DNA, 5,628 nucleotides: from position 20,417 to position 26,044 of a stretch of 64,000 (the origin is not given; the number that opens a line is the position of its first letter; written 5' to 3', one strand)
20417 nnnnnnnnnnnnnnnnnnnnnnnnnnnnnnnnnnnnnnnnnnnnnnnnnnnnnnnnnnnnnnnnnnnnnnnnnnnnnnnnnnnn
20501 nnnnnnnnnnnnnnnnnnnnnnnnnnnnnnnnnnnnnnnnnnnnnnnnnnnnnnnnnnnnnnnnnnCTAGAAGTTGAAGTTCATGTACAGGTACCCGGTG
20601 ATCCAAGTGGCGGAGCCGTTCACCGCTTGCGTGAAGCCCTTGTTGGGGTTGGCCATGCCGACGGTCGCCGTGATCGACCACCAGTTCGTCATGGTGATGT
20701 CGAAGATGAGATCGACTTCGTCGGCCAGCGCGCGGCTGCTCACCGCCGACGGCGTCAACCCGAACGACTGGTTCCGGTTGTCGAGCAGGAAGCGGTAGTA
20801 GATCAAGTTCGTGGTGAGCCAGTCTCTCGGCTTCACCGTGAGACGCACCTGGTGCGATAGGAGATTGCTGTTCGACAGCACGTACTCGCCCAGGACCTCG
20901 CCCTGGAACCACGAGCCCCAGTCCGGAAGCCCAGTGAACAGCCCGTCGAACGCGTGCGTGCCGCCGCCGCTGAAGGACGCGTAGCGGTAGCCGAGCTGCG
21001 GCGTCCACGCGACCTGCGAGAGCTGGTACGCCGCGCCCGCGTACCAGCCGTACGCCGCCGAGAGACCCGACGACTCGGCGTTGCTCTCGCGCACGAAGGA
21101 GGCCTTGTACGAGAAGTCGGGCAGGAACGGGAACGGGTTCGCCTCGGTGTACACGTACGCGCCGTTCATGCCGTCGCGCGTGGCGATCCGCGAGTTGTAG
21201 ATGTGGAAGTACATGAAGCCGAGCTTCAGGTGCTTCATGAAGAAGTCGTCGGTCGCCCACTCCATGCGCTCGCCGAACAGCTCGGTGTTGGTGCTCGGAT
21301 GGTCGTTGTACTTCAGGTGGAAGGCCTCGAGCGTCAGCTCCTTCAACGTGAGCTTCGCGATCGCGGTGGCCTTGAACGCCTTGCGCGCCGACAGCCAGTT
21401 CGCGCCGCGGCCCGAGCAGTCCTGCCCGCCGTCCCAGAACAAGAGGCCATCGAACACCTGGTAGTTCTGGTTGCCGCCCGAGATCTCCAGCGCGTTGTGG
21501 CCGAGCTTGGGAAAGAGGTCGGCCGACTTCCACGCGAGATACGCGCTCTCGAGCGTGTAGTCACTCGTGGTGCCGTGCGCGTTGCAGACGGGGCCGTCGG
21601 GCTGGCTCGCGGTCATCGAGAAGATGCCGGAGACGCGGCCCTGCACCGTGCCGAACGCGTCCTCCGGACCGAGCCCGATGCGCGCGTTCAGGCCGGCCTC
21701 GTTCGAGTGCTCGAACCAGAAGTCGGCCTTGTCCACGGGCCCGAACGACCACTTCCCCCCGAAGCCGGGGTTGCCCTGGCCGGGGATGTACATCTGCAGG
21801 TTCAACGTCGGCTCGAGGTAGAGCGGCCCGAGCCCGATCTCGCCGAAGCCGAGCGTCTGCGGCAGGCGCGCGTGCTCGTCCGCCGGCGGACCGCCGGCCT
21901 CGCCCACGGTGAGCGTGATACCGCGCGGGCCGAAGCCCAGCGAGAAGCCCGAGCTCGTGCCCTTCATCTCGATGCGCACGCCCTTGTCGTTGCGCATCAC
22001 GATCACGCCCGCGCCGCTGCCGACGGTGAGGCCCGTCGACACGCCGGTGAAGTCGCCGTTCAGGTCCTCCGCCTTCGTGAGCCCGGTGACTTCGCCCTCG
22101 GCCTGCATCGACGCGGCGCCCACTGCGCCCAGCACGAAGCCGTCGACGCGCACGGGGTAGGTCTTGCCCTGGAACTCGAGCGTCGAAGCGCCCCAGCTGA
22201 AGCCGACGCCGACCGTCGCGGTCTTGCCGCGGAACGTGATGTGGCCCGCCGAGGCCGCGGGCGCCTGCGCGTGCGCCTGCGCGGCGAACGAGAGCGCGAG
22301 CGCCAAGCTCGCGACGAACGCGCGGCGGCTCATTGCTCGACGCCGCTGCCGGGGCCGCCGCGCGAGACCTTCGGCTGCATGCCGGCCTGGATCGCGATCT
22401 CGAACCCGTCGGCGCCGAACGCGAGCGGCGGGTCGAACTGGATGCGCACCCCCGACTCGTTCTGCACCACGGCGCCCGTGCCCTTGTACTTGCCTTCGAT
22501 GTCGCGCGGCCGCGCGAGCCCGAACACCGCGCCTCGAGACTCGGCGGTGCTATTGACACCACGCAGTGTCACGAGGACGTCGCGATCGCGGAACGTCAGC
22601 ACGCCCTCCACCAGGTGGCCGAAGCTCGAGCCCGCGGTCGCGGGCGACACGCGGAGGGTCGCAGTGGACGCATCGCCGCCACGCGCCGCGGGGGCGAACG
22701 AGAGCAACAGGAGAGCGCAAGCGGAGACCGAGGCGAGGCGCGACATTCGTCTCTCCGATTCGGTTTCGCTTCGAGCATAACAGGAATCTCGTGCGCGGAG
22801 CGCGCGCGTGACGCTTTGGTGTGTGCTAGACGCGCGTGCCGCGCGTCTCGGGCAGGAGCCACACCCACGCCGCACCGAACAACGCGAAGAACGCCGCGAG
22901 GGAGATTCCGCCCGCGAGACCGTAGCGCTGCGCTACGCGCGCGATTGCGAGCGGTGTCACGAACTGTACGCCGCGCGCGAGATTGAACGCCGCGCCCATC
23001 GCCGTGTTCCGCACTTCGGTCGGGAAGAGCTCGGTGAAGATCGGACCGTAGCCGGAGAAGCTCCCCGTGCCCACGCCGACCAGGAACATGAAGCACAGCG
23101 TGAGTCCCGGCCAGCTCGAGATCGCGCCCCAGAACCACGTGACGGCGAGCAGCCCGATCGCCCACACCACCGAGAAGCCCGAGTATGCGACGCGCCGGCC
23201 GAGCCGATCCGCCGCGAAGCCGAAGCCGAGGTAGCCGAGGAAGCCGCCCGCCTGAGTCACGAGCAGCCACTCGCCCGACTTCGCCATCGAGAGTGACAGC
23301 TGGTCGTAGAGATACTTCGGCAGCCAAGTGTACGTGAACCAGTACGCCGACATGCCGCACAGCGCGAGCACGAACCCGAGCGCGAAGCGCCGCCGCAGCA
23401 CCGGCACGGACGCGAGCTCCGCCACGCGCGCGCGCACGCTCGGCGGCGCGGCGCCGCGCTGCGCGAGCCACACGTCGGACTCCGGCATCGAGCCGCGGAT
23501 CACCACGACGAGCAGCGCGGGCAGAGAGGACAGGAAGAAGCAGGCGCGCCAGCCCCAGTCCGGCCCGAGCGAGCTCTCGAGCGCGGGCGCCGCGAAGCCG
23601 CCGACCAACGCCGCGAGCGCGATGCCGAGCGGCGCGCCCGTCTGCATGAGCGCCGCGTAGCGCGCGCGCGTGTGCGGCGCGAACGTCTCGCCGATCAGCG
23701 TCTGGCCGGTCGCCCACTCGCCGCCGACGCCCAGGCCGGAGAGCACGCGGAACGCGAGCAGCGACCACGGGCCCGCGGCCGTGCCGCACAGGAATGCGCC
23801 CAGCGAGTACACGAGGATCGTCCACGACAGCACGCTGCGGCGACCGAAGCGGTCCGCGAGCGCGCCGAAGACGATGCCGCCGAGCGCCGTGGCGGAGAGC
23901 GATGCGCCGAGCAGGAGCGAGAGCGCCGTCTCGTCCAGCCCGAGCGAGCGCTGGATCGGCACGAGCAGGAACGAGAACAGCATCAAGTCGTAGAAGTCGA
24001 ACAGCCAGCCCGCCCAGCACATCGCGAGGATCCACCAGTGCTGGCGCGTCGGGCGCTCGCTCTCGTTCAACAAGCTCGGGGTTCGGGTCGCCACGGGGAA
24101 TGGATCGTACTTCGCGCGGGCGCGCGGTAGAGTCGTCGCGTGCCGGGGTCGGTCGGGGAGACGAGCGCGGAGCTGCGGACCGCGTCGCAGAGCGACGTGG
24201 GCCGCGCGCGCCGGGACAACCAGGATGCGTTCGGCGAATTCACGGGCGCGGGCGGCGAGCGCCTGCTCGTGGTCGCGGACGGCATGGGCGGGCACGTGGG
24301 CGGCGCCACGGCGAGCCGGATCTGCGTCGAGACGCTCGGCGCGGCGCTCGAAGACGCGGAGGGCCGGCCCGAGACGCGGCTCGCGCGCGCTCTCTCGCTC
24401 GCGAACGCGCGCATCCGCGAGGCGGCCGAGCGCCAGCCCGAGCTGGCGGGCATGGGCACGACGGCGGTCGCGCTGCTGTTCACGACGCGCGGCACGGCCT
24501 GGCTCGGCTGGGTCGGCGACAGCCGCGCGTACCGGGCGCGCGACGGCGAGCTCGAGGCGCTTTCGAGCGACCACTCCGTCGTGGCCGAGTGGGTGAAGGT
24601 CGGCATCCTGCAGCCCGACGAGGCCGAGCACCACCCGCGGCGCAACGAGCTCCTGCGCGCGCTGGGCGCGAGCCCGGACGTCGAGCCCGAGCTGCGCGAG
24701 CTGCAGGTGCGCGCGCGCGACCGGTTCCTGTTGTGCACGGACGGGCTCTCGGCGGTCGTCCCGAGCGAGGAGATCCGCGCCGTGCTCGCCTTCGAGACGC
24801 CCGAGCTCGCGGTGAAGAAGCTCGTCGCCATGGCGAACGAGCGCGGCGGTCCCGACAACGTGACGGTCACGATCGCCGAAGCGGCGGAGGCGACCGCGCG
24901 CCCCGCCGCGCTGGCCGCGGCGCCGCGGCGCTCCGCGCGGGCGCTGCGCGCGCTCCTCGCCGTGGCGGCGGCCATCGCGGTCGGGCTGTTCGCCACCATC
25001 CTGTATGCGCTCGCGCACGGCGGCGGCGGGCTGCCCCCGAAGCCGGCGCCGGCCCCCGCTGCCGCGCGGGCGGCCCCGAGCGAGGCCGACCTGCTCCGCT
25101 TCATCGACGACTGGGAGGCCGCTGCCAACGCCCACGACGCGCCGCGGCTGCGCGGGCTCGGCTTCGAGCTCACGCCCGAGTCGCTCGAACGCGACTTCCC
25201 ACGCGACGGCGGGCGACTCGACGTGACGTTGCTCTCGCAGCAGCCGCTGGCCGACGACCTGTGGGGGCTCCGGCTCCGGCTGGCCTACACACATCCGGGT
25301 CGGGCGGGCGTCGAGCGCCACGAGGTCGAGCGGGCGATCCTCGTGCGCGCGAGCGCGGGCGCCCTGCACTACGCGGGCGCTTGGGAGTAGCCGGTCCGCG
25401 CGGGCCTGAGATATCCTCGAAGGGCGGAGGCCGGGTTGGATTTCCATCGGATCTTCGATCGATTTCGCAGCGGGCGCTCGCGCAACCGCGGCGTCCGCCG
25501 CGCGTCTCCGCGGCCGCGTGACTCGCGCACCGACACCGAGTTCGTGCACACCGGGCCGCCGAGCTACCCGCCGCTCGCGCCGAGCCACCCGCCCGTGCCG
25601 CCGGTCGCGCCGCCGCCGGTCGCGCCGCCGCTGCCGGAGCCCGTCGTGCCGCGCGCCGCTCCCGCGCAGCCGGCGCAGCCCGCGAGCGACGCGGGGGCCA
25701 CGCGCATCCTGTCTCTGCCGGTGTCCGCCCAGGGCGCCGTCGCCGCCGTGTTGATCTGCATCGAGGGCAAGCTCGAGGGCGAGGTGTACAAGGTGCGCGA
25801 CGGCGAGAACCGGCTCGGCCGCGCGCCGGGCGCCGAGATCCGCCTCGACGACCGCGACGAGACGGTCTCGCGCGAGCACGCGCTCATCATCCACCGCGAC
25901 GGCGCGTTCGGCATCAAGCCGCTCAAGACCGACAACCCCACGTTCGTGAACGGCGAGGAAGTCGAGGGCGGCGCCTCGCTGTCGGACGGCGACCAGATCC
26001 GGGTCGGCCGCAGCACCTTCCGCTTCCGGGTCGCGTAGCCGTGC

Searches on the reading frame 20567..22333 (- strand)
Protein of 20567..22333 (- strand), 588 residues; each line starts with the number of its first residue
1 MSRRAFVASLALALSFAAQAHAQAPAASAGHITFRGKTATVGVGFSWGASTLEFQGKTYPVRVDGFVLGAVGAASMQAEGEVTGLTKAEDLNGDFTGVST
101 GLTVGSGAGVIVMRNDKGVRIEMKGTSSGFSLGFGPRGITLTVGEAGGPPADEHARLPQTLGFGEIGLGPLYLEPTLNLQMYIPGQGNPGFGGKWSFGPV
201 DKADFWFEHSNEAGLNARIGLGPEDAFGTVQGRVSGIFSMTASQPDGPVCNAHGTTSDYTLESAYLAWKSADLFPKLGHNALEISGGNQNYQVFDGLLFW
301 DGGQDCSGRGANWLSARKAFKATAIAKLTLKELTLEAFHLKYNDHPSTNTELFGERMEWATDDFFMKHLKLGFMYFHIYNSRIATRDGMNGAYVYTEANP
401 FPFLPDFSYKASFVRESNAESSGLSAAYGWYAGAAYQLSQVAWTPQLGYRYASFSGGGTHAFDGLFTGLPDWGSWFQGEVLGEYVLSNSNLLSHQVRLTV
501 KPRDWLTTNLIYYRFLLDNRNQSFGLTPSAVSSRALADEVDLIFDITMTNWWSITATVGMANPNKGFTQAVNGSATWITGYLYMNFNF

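Call 32: search_protein_families(library=pfam, proteins=[window:20567-22333:-], max_evalue=0.0001)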
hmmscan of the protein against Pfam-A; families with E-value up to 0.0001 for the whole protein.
window:20567-22333:- (588 aa): 1 family
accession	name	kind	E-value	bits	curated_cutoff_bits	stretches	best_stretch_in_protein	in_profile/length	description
PF13372.12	Alginate_exp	-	3.2e-10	39.8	25.2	1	426-556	234-370/395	Alginate export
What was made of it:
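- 20567..22333 (-): Outer-membrane porin-like gene (Alginate_exp family), first gene of the operon. Pfam PF13372, 39.8 bits (call 32).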

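Call 36: search_protein_families(library=ncbifam, proteins=[window:20567-22333:-], max_evalue=0.00001)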
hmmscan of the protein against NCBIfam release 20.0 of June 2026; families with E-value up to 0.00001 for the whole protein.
window:20567-22333:- (588 aa): 0 families

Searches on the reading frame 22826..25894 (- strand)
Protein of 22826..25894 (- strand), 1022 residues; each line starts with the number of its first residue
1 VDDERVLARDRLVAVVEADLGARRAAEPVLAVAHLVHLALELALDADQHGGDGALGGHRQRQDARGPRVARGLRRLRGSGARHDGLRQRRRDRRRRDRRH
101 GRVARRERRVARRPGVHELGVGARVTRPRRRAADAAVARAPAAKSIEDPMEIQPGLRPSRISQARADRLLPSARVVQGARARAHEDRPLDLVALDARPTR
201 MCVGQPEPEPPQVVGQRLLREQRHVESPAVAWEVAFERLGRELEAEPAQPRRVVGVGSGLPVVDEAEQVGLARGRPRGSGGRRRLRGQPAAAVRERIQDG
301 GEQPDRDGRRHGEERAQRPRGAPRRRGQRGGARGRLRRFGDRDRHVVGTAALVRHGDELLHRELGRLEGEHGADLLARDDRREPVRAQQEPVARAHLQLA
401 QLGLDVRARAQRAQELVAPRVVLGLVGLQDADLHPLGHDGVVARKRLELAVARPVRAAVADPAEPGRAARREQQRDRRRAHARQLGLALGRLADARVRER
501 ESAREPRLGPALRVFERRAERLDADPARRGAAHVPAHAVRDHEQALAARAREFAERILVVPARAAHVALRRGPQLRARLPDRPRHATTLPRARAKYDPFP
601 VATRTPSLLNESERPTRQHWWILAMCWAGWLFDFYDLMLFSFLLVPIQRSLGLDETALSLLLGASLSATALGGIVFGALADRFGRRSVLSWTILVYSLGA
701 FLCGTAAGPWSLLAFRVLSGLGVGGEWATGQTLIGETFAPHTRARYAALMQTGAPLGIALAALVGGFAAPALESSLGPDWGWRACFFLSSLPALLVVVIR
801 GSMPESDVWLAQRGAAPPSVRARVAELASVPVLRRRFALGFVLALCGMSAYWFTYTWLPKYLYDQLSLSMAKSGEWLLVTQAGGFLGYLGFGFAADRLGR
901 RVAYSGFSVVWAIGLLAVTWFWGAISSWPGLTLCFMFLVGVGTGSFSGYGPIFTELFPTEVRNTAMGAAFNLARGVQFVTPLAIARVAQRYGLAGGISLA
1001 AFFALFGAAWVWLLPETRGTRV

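Call 33: search_protein_families(library=pfam, proteins=[window:22826-25894:-], max_evalue=0.0001)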
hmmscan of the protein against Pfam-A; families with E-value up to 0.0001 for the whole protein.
window:22826-25894:- (1022 aa): 3 families
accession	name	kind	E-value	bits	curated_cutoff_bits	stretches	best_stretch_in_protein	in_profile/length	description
PF07690.21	MFS_1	-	1e-37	130.3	33.4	2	631-885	6-252/347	Major Facilitator Superfamily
PF00083.30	Sugar_tr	-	2.3e-30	106.3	22.3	2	658-814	48-202/452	Sugar (and other) transporter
PF12832.13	MFS_1_like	-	2e-07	30.8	25.2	1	649-768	240-361/373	MFS_1 like family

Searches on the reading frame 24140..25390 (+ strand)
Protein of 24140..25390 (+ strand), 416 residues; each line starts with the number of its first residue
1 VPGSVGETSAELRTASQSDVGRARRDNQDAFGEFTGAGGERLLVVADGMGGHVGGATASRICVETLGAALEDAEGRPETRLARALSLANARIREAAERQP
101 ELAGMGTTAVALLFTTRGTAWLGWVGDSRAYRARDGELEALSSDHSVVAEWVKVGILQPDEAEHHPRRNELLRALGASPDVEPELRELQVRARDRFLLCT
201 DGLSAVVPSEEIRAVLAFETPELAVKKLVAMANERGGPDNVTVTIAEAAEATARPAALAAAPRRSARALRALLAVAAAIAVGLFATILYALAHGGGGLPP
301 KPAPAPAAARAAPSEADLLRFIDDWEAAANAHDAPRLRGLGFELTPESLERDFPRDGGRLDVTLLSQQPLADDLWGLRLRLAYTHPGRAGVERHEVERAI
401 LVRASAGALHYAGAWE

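Call 33: search_protein_families(library=pfam, proteins=[window:24140-25390:+], max_evalue=0.0001)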
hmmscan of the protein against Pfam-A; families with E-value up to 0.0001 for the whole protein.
window:24140-25390:+ (416 aa): 3 families
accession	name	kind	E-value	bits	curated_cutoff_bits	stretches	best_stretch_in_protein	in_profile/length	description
PF13672.11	PP2C_2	-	5.1e-23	82.2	24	1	24-211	9-182/209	Protein phosphatase 2C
PF00481.26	PP2C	-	2.3e-07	31.2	20.3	1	52-147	42-142/255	Protein phosphatase 2C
PF07228.17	SpoIIE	-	9.7e-06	26.1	25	1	41-243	5-186/192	Stage II sporulation protein E (SpoIIE)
